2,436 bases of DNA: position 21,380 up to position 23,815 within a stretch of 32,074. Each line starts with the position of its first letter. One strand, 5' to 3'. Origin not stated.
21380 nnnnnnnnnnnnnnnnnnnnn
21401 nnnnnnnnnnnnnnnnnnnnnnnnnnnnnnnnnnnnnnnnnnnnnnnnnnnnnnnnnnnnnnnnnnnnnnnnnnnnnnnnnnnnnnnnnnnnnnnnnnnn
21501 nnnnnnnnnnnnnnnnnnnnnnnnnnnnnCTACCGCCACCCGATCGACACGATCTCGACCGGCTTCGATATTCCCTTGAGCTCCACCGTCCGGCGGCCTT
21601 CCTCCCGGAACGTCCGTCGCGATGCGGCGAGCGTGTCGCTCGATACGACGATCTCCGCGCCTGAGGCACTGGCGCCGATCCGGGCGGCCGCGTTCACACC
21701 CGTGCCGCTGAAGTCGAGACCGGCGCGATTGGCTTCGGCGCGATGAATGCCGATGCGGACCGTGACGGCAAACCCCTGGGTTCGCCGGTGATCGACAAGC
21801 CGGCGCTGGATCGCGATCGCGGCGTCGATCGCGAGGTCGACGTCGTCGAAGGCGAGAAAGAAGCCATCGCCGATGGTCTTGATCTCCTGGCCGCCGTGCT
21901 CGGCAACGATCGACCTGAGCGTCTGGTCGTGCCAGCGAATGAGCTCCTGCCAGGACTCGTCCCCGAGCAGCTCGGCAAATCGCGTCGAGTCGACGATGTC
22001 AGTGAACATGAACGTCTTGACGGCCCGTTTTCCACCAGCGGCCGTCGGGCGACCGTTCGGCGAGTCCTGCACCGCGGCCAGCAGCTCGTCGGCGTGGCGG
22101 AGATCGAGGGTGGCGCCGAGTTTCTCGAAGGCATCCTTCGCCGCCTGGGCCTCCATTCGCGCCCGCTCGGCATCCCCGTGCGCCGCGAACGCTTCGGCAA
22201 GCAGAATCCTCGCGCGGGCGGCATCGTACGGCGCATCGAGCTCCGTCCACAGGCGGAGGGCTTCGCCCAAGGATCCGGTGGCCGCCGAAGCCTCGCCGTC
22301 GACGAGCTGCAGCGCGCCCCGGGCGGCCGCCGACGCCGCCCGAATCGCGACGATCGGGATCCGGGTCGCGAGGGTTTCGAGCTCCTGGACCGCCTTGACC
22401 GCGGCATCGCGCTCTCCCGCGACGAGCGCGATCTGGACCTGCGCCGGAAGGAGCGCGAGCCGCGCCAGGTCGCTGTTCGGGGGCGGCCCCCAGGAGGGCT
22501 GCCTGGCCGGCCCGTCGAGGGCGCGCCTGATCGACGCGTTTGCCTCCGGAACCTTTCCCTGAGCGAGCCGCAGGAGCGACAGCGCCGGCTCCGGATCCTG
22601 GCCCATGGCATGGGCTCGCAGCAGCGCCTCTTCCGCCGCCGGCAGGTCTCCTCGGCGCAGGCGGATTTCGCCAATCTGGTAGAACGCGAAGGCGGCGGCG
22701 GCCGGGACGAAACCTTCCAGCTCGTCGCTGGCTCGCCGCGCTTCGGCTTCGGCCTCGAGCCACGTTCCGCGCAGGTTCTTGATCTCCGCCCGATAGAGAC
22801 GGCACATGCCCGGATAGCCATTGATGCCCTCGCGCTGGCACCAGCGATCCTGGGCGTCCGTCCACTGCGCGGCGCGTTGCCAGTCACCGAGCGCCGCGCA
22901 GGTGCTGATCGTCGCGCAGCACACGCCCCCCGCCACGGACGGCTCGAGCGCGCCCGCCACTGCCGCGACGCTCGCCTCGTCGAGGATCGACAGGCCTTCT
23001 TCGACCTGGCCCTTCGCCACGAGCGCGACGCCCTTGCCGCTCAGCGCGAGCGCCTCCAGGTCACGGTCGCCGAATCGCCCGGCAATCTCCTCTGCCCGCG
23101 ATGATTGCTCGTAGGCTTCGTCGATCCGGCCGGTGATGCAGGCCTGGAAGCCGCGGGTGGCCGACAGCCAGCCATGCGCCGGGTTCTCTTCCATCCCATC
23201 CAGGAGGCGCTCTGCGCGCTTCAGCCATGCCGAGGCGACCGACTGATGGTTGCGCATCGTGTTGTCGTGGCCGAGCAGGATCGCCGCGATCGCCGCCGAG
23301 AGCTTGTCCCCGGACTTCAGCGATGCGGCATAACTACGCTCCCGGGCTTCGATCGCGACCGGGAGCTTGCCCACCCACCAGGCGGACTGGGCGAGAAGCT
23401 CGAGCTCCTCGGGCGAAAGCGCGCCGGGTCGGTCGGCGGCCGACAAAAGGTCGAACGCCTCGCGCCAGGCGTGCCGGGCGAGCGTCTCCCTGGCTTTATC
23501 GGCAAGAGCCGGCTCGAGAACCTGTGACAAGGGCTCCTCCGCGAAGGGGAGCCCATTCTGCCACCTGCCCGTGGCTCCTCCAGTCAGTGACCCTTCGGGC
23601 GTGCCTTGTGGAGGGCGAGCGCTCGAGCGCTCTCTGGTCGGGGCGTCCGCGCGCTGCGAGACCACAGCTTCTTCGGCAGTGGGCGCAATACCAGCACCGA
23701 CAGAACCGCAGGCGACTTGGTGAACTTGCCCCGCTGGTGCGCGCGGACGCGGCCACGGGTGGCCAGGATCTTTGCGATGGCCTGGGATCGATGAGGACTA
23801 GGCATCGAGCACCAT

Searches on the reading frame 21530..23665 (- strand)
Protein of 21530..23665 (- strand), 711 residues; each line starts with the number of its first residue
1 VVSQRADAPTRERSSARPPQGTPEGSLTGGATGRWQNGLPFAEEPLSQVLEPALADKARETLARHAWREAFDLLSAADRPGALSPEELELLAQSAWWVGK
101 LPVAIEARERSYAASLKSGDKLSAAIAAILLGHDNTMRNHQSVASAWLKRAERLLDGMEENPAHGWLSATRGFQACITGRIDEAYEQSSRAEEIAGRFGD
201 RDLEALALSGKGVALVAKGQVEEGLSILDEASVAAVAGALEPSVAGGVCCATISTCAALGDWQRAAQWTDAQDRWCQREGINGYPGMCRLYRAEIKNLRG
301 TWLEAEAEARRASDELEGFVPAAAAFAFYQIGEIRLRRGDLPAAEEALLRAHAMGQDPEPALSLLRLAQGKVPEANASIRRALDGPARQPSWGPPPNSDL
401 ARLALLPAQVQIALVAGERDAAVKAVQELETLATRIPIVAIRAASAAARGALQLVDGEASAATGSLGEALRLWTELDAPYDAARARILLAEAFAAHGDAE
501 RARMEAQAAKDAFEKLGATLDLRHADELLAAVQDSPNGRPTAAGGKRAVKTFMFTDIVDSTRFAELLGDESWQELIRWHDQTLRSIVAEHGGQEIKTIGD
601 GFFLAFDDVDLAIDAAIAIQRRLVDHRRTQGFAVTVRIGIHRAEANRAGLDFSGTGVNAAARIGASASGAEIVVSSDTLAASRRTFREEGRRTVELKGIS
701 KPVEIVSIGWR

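Call 4: search_protein_families(library=pfam, proteins=[window:21530-23665:-], max_evalue=0.01)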
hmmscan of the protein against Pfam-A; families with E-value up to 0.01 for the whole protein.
window:21530-23665:- (711 aa): 3 families
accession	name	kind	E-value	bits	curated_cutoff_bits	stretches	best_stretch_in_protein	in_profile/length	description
PF00211.25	Guanylate_cyc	-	2.4e-12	47.2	21.9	1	551-700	10-173/183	Adenylate and Guanylate cyclase catalytic domain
PF13424.12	TPR_12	-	1.9e-08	34.8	30.1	1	90-154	8-74/77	Tetratricopeptide repeat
PF17874.7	TPR_MalT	-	0.0018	18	45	0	116-278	30-193/336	MalT-like TPR region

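Call 5: search_protein_families(library=padloc, proteins=[window:21530-23665:-], max_evalue=0.01)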
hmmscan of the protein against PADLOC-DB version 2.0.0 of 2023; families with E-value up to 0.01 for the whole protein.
window:21530-23665:- (711 aa): 2 families
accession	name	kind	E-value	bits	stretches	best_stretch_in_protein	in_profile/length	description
PDLC02367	PycC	-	0.0025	15.3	0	544-677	38-187/226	-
PDLC02369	PycC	-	0.0077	13.8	0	553-679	50-188/248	-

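Call 8: search_protein_families(library=ncbifam, proteins=[window:21530-23665:-], max_evalue=0.01)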
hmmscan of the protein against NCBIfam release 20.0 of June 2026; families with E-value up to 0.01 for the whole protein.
window:21530-23665:- (711 aa): 2 families
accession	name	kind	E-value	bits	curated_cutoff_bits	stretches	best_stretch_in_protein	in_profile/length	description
NF058673.1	LipAdnlyCyLipJMY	equivalog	6e-29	101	800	1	527-701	273-442/449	bifunctional lipase/adenylate cyclase LipJ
TIGR04510.1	mod_pep_cyc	subfamily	4.1e-11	42.1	400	1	549-643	5-98/814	putative peptide modification system cyclase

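Call 9: find_homologous_proteins(query=window:21530-23665:-)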
Query window:21530-23665:- (711 aa): 1422 proteins with E <= 0.001 among 8000 candidates; the best 120 are listed.
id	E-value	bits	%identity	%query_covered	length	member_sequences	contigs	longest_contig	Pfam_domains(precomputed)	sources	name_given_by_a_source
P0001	0.0e+0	1392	97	94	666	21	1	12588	PF13424.13,PF00211.26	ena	-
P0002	0.0e+0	1183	81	95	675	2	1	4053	PF13424.13,PF00211.26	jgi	jgi:class 3 adenylate cyclase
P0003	2.3e-270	917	64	94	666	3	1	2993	PF00211.26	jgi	jgi:class 3 adenylate cyclase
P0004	1.1e-267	908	65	94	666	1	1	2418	PF00211.26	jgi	jgi:class 3 adenylate cyclase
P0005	1.4e-265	901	64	94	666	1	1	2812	PF00211.26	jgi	jgi:class 3 adenylate cyclase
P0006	2.8e-264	897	63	94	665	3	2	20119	PF17874.8,PF13424.13,PF00211.26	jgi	jgi:class 3 adenylate cyclase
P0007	1.4e-262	891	63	93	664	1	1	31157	PF13424.13,PF00211.26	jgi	jgi:class 3 adenylate cyclase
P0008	5.4e-261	886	63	94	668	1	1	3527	PF00211.26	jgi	jgi:class 3 adenylate cyclase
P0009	1.1e-258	878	63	94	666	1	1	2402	PF17874.8,PF13424.13,PF00211.26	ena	-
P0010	1.8e-258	878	63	90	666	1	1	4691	PF13424.13,PF00211.26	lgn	-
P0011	6.2e-258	876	62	94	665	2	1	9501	PF17874.8,PF00211.26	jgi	jgi:class 3 adenylate cyclase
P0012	6.3e-257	873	61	94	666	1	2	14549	PF00211.26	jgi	jgi:class 3 adenylate cyclase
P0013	6.9e-257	872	61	94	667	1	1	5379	PF17874.8,PF00211.26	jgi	jgi:class 3 adenylate cyclase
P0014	2.0e-256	871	63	92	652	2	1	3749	PF13424.13,PF00211.26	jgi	jgi:class 3 adenylate cyclase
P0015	6.7e-256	869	61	94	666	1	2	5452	PF00211.26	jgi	jgi:class 3 adenylate cyclase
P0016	6.3e-255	866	62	93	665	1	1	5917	PF17874.8,PF13424.13,PF00211.26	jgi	jgi:class 3 adenylate cyclase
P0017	4.7e-254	863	61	93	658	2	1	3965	PF00211.26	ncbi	-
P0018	1.1e-253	862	62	94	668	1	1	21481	PF00211.26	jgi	jgi:class 3 adenylate cyclase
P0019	2.7e-253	861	61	94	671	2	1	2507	PF13424.13,PF00211.26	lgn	-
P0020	1.1e-251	855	61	94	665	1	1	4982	PF00211.26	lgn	-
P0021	3.7e-251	854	61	94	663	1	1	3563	PF00211.26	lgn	-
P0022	4.4e-251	853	60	94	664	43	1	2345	PF17874.8,PF13424.13,PF00211.26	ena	-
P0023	4.9e-251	853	61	92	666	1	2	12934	PF13424.13,PF00211.26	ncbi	ncbi:MAG: adenylate/guanylate cyclase domain-containing protein [Acidimicrobiia bacterium]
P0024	5.3e-250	850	60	94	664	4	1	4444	PF13424.13,PF00211.26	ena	-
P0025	6.5e-250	849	61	94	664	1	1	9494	PF13424.13,PF00211.26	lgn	-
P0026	1.5e-249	848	61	94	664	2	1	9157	PF13424.13,PF00211.26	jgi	jgi:class 3 adenylate cyclase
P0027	2.0e-249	848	61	94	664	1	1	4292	PF00211.26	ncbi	ncbi:MAG: adenylate/guanylate cyclase domain-containing protein [Chloroflexota bacterium]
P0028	4.4e-249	847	60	94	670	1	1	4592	PF00211.26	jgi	jgi:class 3 adenylate cyclase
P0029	2.0e-248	845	61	93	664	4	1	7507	PF13424.13,PF00211.26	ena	-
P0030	2.6e-248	844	60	97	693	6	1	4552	PF13424.13,PF00211.26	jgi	jgi:class 3 adenylate cyclase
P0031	5.2e-248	843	61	94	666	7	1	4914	PF17874.8,PF13424.13,PF00211.26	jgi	-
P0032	1.2e-247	842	60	93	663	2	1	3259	PF13424.13,PF00211.26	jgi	jgi:class 3 adenylate cyclase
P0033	1.8e-247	841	61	94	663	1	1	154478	PF00211.26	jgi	jgi:class 3 adenylate cyclase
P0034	2.0e-246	838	60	94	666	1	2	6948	PF13424.13,PF00211.26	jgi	jgi:class 3 adenylate cyclase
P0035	5.9e-246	836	61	94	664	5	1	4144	PF00211.26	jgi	jgi:class 3 adenylate cyclase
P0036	3.3e-245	834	60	94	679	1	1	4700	PF17874.8,PF13424.13,PF00211.26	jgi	jgi:class 3 adenylate cyclase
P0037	4.0e-245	834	60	94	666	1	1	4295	PF13424.13,PF00211.26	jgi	jgi:class 3 adenylate cyclase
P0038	6.2e-245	833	62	93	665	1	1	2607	PF00211.26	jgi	jgi:class 3 adenylate cyclase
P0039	1.0e-244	832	58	95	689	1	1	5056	PF17874.8,PF13424.13,PF00211.26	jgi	jgi:class 3 adenylate cyclase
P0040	1.1e-244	832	60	93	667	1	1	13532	PF17874.8,PF13424.13,PF00211.26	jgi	jgi:class 3 adenylate cyclase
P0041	7.7e-244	829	61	94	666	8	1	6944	PF13424.13,PF00211.26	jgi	jgi:class 3 adenylate cyclase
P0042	3.2e-243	827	60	94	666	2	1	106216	PF00211.26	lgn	-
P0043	7.2e-243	826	60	94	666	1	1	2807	PF00211.26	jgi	jgi:class 3 adenylate cyclase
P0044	1.1e-242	826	59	95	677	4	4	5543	PF13424.13,PF00211.26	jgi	jgi:class 3 adenylate cyclase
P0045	1.2e-242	825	60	94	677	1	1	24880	PF17874.8,PF13424.13,PF00211.26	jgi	jgi:class 3 adenylate cyclase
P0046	1.4e-242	825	60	95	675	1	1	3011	PF00211.26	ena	-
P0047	4.6e-242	824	59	94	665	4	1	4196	PF17874.8,PF13424.13,PF00211.26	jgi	jgi:class 3 adenylate cyclase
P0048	6.0e-242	823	60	93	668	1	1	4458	PF00211.26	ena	-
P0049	7.4e-242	823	60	94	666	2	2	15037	PF13424.13,PF00211.26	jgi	jgi:class 3 adenylate cyclase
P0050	1.4e-241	822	59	94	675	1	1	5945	PF00211.26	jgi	jgi:class 3 adenylate cyclase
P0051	4.2e-241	820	59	94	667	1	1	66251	PF00211.26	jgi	jgi:class 3 adenylate cyclase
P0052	7.8e-241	819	59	94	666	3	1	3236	PF13424.13,PF00211.26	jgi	-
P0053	1.6e-240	818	59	94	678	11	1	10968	PF17874.8,PF13424.13,PF00211.26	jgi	jgi:class 3 adenylate cyclase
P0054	2.9e-240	818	58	94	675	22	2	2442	PF17874.8,PF00211.26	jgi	-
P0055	8.2e-240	816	60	94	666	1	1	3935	PF00211.26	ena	-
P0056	1.9e-239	815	60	94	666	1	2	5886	PF00211.26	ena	-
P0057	2.4e-239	815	59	94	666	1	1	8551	PF13424.13,PF00211.26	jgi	jgi:class 3 adenylate cyclase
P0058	4.2e-239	814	57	94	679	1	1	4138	PF00211.26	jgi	jgi:class 3 adenylate cyclase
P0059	5.3e-239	813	61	92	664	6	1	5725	PF13424.13,PF00211.26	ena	-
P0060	1.1e-238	812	59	93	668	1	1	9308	PF13424.13,PF00211.26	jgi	jgi:class 3 adenylate cyclase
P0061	1.6e-238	812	60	94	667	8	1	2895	PF00211.26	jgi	jgi:class 3 adenylate cyclase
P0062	4.5e-238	810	59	94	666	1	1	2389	PF00211.26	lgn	-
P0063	5.1e-238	810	57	94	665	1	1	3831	PF17874.8,PF00211.26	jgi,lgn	jgi:class 3 adenylate cyclase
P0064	1.0e-237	809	59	94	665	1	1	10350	PF13424.13,PF00211.26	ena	-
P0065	1.1e-237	809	58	94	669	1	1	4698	PF17874.8,PF13424.13,PF00211.26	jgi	jgi:class 3 adenylate cyclase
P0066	1.1e-237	809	60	91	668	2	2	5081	PF00211.26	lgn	-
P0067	3.3e-237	807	60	94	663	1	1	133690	PF17874.8,PF00211.26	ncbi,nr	ncbi:MAG TPA: adenylate/guanylate cyclase domain-containing protein [Candidatus Limnocylindria bacte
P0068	6.1e-237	807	60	91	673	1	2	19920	PF00211.26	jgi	jgi:class 3 adenylate cyclase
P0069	6.3e-237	807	59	94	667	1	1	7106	PF00211.26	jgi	jgi:class 3 adenylate cyclase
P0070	7.6e-237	806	58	94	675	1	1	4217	PF13424.13,PF00211.26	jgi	jgi:class 3 adenylate cyclase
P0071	1.2e-236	806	58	93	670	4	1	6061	PF00211.26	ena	-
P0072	3.8e-236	804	59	92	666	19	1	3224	PF13424.13,PF00211.26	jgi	jgi:class 3 adenylate cyclase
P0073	5.7e-236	803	57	96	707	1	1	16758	PF17874.8,PF00211.26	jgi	jgi:class 3 adenylate cyclase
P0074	6.2e-236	803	59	91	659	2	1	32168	PF13424.13,PF00211.26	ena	-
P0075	7.5e-236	803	58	94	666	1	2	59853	PF13424.13,PF00211.26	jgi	jgi:class 3 adenylate cyclase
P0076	1.0e-235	803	58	94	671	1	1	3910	PF17874.8,PF13424.13,PF00211.26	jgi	jgi:class 3 adenylate cyclase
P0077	2.1e-235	802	59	89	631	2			PF17874.8,PF13424.13,PF00211.26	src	-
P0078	2.5e-235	801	58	92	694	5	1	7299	PF13424.13,PF00211.26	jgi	jgi:class 3 adenylate cyclase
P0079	3.0e-235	801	59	94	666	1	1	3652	PF13424.13,PF00211.26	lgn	-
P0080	3.1e-235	801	59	94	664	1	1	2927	PF00211.26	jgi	jgi:class 3 adenylate cyclase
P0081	4.2e-235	801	58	93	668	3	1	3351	PF00211.26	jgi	jgi:class 3 adenylate cyclase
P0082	4.3e-235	800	59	93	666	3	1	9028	PF00211.26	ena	-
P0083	5.4e-235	800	58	94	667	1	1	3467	PF17874.8,PF13424.13,PF00211.26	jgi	jgi:class 3 adenylate cyclase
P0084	6.8e-235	800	59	93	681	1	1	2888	PF00211.26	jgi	jgi:class 3 adenylate cyclase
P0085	7.9e-235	800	59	95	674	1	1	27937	PF13424.13,PF00211.26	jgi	jgi:class 3 adenylate cyclase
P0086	8.7e-235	799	59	93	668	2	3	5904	PF00211.26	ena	-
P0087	1.1e-234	799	59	94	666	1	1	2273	PF13424.13,PF00211.26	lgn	-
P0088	1.5e-234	799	59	93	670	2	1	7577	PF00211.26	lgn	-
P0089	1.8e-234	798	58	94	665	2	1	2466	PF13424.13,PF00211.26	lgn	-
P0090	1.9e-234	798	58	93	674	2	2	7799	PF17874.8,PF00211.26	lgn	-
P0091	2.2e-234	798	59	93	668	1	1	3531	PF00211.26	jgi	jgi:class 3 adenylate cyclase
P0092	2.5e-234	798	58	94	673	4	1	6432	PF13424.13,PF00211.26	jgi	-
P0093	3.0e-234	798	57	93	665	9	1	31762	PF00211.26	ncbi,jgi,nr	ncbi:MAG TPA: adenylate/guanylate cyclase domain-containing protein [Candidatus Limnocylindria bacte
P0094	5.7e-234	797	58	93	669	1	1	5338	PF17874.8,PF00211.26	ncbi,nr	ncbi:MAG TPA: adenylate/guanylate cyclase domain-containing protein [Candidatus Limnocylindria bacte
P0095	6.5e-234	797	59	92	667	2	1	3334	PF00211.26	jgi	jgi:class 3 adenylate cyclase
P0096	8.9e-234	796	58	94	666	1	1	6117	PF13424.13,PF00211.26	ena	-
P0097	2.1e-233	795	59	93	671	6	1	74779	PF00211.26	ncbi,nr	ncbi:adenylate/guanylate cyclase domain-containing protein [Cryobacterium tagatosivorans]|nr:adenyla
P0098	3.2e-233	794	56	94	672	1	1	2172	PF17874.8,PF00211.26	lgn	-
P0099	4.4e-233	794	58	93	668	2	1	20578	PF13424.13,PF00211.26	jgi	jgi:class 3 adenylate cyclase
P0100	5.4e-233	794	62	86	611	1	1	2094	PF00211.26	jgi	jgi:class 3 adenylate cyclase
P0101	1.3e-232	792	60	91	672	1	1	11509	PF00211.26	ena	-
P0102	3.5e-232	791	58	93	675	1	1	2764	PF00211.26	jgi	jgi:class 3 adenylate cyclase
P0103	3.8e-232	791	57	93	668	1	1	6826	PF00211.26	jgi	jgi:class 3 adenylate cyclase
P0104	4.0e-232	791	57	94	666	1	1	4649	PF13424.13,PF00211.26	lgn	-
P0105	4.9e-232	790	57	94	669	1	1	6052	PF13424.13,PF14938.13,PF00211.26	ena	-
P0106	6.4e-232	790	57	93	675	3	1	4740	PF00211.26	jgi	jgi:class 3 adenylate cyclase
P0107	8.9e-232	790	59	94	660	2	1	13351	PF13424.13,PF00211.26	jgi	jgi:class 3 adenylate cyclase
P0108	1.1e-231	789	57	93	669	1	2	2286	PF00211.26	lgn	-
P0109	1.2e-231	789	59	92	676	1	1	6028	PF13424.13,PF00211.26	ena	-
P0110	1.3e-231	789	57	93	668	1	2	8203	PF00211.26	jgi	jgi:class 3 adenylate cyclase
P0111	1.7e-231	789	58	92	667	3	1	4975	PF13424.13,PF00211.26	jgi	jgi:class 3 adenylate cyclase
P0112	2.1e-231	788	57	94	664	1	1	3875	PF17874.8,PF00211.26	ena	-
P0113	2.3e-231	788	57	95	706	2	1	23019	PF00211.26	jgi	jgi:class 3 adenylate cyclase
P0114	2.7e-231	788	58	93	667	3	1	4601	PF13424.13,PF00211.26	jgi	jgi:class 3 adenylate cyclase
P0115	3.1e-231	788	57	94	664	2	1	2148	PF00211.26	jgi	jgi:class 3 adenylate cyclase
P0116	3.2e-231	788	58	93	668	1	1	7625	PF13424.13,PF00211.26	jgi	-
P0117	4.5e-231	787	58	94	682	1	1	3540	PF13424.13,PF00211.26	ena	-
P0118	5.0e-231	787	57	94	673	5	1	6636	PF13424.13,PF00211.26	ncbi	-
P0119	9.0e-231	786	58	93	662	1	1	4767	PF00211.26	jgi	jgi:class 3 adenylate cyclase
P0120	1.4e-230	786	58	93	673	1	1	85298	PF00211.26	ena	-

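Call 12: find_related_loci(query=A1, collection=genome_contigs, flank=6000)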
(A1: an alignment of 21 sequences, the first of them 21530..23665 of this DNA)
Query A1 (711 aa) in genome_contigs; peptide patterns used: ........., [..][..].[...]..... (x = any residue, [..] = any of these).
600 stretches matched a pattern (row limit reached: there are more); 580 encode a relative of the query (tblastn E <= 1e-3); the best 80 are kept; 80 distinct loci.
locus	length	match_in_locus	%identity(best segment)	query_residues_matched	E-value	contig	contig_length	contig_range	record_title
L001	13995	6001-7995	60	44-710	0e+0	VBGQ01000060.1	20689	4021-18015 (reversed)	MAG: Chloroflexi bacterium isolate CF_82 14_0927_02_20cm_scaffold_2334, whole genome shotgun sequence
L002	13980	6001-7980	59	53-711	0e+0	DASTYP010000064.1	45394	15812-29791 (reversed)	MAG TPA_asm: Candidatus Limnocylindria bacterium isolate SMAG_U2445 k141_1643837, whole genome shotgun sequence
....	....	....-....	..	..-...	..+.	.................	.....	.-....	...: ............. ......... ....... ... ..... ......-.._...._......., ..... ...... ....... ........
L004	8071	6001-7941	58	64-711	0e+0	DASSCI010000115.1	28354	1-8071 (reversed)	MAG TPA_asm: Candidatus Limnocylindria bacterium isolate SMAG_U917 k141_229177, whole genome shotgun sequence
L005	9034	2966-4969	56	44-711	0e+0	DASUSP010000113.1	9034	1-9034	MAG TPA_asm: Candidatus Limnocylindria bacterium isolate SMAG_U1739 k141_159330, whole genome shotgun sequence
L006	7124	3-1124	96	338-711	0e+0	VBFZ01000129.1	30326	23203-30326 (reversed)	MAG: Chloroflexi bacterium isolate CF_65 14_0903_02_30cm_scaffold_2701, whole genome shotgun sequence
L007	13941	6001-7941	58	64-711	0e+0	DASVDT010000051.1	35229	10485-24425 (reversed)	MAG TPA_asm: Candidatus Limnocylindria bacterium isolate SMAG_U2040 k141_213446, whole genome shotgun sequence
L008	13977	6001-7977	59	52-711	0e+0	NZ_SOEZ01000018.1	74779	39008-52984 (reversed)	Cryobacterium tagatosivorans strain Sr47 scaffold8, whole genome shotgun sequence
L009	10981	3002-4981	57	51-711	0e+0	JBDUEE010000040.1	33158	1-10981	MAG: Chloroflexota bacterium isolate cluster4_bin.88 NODE_1663_length_33158_cov_6.582787, whole genome shotgun sequence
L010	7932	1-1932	57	67-711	0e+0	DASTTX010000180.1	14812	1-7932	MAG TPA_asm: Candidatus Limnocylindria bacterium isolate SMAG_U2317 k141_1225803, whole genome shotgun sequence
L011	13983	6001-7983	57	51-710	0e+0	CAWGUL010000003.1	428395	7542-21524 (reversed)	MAG: uncultured Chloroflexia bacterium isolate MFD08669.bin.2.74 genome assembly, contig: contig_16548, whole genome sho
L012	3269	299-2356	59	23-711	0e+0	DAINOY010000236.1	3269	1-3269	MAG TPA_asm: Chloroflexota bacterium isolate CTOTU9891 NODE_2500_length_3269_cov_4.230865, whole genome shotgun sequence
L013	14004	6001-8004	58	40-711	0e+0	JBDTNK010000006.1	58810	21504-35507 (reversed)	MAG: Chloroflexota bacterium isolate cluster3_bin.149 NODE_1172_length_58810_cov_13.589754, whole genome shotgun sequenc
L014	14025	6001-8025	57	27-711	0e+0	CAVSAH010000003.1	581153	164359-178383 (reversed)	MAG: uncultured Chloroflexia bacterium isolate MFD02242.bin.2.21 genome assembly, contig: contig_21968, whole genome sho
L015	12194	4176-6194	54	34-710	0e+0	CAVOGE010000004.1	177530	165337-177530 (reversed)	MAG: uncultured Chloroflexia bacterium isolate MFD09964.bin.1.336 genome assembly, contig: contig_44126, whole genome sh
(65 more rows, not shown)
